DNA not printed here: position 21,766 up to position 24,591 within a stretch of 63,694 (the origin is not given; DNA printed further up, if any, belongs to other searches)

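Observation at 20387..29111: Low-GC island in the tail module encoding a 2060-aa secreted, sequon-saturated LamG giant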

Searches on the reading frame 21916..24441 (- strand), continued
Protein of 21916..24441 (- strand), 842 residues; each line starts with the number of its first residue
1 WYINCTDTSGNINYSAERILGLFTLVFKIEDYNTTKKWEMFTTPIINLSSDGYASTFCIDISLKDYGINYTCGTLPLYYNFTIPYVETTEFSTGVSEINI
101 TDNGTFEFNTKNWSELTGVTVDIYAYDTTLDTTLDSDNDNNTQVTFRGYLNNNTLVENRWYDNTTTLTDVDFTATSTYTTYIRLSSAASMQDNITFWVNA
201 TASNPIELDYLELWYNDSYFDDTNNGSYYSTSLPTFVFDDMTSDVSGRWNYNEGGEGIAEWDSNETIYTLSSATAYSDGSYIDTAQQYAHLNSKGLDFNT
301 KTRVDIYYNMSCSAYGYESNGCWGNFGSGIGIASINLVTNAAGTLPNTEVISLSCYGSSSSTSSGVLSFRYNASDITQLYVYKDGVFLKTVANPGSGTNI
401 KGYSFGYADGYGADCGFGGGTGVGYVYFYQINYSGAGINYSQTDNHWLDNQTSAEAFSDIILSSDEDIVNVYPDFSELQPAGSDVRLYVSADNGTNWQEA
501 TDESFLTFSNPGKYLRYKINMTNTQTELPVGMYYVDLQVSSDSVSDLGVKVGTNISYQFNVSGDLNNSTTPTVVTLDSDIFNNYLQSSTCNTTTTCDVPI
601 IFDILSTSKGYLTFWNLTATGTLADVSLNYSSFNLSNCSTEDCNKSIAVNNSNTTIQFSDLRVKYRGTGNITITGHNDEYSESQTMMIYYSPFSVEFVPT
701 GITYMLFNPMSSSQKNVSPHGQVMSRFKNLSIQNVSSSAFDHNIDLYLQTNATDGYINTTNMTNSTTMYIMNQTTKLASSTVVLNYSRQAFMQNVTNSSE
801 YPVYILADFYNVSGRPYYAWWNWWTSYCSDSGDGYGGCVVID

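Call 96: find_encoding_contigs(protein=P0037, flank=10000, max_places=1)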
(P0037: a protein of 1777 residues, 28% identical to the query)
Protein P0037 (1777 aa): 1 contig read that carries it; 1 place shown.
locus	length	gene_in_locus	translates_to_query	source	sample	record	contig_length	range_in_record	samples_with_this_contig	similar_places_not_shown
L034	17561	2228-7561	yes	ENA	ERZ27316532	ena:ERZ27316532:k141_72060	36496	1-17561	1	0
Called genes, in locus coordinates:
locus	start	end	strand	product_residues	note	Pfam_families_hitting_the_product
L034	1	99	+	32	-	?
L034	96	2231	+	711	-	PF13385:Laminin_G_3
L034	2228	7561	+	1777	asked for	-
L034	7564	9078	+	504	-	-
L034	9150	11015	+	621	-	PF14890:Intein_splicing (weak), PF14528:LAGLIDADG_3 (faint)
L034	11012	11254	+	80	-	-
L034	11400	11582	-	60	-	-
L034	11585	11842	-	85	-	-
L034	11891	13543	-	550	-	-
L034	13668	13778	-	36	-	-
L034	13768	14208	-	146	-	PF19835:SegE_GIY-YIG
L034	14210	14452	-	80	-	-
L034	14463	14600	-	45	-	-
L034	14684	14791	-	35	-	-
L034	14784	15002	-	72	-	PF17253:DUF5320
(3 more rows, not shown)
